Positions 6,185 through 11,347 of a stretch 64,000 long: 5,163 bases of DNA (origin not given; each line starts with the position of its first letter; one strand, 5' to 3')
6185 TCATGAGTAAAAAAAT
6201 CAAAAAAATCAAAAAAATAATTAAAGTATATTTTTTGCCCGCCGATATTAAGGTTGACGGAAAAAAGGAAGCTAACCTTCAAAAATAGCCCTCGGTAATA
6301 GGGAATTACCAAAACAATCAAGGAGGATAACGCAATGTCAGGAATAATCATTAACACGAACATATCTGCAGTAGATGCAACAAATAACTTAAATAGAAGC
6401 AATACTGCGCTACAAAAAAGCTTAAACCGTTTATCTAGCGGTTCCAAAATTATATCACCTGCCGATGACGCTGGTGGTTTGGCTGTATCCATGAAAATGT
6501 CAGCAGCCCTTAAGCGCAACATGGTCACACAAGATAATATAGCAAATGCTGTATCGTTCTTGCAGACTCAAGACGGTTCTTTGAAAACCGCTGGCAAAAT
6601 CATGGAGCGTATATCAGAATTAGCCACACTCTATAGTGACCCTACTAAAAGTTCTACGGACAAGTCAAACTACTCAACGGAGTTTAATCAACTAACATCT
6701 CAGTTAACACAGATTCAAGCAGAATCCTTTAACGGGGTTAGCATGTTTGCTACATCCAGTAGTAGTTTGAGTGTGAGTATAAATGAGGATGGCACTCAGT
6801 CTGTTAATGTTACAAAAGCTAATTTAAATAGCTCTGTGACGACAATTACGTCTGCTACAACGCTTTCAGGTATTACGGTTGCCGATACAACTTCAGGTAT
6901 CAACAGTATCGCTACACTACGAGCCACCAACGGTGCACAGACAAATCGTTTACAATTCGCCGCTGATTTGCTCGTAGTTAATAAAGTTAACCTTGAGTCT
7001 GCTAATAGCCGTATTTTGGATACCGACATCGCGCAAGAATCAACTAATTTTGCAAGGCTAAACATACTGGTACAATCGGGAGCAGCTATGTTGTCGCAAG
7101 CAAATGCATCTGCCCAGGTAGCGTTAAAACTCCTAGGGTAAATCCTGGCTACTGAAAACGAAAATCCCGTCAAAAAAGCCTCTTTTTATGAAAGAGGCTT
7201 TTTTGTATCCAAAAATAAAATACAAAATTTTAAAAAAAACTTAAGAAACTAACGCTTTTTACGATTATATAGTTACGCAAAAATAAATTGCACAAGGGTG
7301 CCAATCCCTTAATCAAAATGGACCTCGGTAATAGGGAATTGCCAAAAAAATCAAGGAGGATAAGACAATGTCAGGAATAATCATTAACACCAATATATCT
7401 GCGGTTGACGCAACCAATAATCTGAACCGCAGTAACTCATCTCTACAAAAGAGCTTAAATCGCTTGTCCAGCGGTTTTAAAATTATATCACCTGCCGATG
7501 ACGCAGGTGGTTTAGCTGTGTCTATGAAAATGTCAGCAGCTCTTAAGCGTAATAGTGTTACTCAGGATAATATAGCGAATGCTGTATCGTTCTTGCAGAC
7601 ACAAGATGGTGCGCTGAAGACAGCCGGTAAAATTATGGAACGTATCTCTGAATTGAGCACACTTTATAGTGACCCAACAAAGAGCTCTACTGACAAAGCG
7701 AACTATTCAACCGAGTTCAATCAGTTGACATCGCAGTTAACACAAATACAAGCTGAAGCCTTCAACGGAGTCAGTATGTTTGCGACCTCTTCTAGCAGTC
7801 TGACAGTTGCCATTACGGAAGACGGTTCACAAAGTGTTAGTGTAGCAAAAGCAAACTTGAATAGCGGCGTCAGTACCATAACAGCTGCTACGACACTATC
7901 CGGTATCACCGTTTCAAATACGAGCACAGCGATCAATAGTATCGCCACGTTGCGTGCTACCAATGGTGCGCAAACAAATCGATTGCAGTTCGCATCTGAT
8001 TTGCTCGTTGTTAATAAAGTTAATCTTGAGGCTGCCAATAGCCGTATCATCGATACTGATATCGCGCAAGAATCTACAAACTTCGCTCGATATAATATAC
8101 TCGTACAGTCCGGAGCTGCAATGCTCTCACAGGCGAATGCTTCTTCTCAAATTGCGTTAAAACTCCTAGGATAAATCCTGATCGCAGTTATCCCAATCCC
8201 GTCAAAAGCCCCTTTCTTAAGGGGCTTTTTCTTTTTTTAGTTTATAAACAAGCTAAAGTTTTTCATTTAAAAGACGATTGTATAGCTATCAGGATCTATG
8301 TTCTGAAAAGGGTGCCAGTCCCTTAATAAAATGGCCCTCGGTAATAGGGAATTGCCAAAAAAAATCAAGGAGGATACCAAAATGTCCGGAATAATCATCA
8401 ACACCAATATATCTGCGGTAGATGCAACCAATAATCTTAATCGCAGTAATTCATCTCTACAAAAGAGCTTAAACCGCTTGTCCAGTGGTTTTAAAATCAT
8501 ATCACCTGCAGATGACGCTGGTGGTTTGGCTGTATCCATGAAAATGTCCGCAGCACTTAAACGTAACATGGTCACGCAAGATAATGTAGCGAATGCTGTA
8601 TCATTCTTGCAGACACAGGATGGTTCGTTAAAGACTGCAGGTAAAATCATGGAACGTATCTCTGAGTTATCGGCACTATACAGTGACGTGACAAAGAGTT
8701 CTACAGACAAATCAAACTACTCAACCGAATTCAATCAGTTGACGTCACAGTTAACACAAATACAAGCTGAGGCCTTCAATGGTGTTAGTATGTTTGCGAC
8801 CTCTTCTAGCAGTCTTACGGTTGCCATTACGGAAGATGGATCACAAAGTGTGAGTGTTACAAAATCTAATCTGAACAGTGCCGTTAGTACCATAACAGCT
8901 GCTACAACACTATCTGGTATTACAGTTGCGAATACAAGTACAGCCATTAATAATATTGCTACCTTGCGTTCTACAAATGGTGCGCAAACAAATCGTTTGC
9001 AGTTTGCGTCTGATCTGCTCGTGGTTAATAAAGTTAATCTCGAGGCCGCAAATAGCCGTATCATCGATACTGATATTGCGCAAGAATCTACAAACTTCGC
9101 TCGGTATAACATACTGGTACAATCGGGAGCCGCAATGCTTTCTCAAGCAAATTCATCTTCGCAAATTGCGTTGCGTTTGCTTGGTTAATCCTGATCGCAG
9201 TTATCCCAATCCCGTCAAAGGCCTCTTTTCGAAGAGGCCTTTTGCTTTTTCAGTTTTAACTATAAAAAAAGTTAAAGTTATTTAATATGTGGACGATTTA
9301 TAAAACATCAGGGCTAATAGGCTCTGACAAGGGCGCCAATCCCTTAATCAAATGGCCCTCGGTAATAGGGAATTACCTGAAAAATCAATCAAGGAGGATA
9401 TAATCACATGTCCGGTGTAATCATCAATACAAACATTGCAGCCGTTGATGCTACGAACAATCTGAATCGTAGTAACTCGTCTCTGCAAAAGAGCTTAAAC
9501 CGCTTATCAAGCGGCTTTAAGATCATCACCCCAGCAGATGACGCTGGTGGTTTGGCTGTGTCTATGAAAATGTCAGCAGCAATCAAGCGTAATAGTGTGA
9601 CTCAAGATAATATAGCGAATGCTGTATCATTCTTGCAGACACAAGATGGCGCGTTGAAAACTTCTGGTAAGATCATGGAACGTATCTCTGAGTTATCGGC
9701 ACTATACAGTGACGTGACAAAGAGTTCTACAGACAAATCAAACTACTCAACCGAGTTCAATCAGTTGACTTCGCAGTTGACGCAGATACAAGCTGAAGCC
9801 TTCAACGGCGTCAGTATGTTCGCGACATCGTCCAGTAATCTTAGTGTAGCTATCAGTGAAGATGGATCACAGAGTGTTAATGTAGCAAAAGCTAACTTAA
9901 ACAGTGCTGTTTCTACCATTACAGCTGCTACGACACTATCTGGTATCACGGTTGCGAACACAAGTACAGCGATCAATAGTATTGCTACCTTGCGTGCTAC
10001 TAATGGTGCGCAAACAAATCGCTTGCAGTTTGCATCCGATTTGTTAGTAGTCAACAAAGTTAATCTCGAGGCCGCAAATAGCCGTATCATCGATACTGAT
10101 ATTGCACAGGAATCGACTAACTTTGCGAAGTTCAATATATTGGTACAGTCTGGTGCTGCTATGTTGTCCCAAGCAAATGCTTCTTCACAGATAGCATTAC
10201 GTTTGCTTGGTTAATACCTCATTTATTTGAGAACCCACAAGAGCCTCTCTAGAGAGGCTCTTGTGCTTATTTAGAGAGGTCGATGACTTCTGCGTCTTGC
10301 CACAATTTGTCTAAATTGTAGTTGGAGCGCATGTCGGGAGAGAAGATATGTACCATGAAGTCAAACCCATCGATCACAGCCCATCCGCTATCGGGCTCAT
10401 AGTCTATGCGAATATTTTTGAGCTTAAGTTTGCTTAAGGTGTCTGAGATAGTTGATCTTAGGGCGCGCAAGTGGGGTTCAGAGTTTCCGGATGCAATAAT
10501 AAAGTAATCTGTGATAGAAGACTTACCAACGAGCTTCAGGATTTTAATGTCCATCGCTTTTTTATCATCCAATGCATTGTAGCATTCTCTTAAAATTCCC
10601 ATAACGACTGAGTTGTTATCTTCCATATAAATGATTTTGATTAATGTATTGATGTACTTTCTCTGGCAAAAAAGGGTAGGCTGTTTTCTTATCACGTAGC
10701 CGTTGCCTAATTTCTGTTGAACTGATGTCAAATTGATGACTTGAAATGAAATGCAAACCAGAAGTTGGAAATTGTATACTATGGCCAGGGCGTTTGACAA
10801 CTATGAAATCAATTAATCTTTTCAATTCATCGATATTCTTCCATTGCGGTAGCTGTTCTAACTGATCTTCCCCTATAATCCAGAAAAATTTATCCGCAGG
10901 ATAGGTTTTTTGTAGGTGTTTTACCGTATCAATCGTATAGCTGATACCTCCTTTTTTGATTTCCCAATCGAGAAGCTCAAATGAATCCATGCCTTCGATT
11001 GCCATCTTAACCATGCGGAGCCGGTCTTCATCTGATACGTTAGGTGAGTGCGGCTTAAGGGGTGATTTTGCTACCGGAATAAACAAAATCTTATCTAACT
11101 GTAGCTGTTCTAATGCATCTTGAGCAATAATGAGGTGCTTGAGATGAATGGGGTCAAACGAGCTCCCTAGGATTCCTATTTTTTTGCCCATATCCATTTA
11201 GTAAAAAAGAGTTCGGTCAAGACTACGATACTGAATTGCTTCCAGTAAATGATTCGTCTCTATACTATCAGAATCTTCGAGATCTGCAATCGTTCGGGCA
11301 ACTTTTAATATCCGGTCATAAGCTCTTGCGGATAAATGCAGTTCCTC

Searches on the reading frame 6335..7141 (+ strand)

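Call 62: search_protein_families(library=pfam, proteins=[window:6335-7141:+])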
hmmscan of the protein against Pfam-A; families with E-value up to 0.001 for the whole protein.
window:6335-7141:+ (268 aa): 2 families
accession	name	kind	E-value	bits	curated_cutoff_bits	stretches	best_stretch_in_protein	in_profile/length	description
PF00669.25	Flagellin_N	-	6.5e-25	88.3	26.6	1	6-141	1-137/139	Bacterial flagellin N-terminal helical region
PF00700.27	Flagellin_C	-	5.5e-16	59.1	23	1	186-267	5-86/86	Bacterial flagellin C-terminal helical region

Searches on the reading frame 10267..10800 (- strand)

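Call 33: search_protein_families(library=pfam, proteins=[window:10267-10800:-], max_evalue=0.001)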
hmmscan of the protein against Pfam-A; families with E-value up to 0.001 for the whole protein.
window:10267-10800:- (177 aa): 1 family
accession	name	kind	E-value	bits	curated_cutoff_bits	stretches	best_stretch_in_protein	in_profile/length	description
PF02410.21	RsfS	-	7.1e-27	94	21.6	1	72-167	2-98/98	Ribosomal silencing factor during starvation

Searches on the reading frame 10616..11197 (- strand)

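Call 33: search_protein_families(library=pfam, proteins=[window:10616-11197:-], max_evalue=0.001)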
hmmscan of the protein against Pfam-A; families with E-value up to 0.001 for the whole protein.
window:10616-11197:- (193 aa): 1 family
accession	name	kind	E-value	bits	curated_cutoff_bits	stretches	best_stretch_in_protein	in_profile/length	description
PF01467.32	CTP_transf_like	-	3.2e-25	89.3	21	1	10-166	2-133/133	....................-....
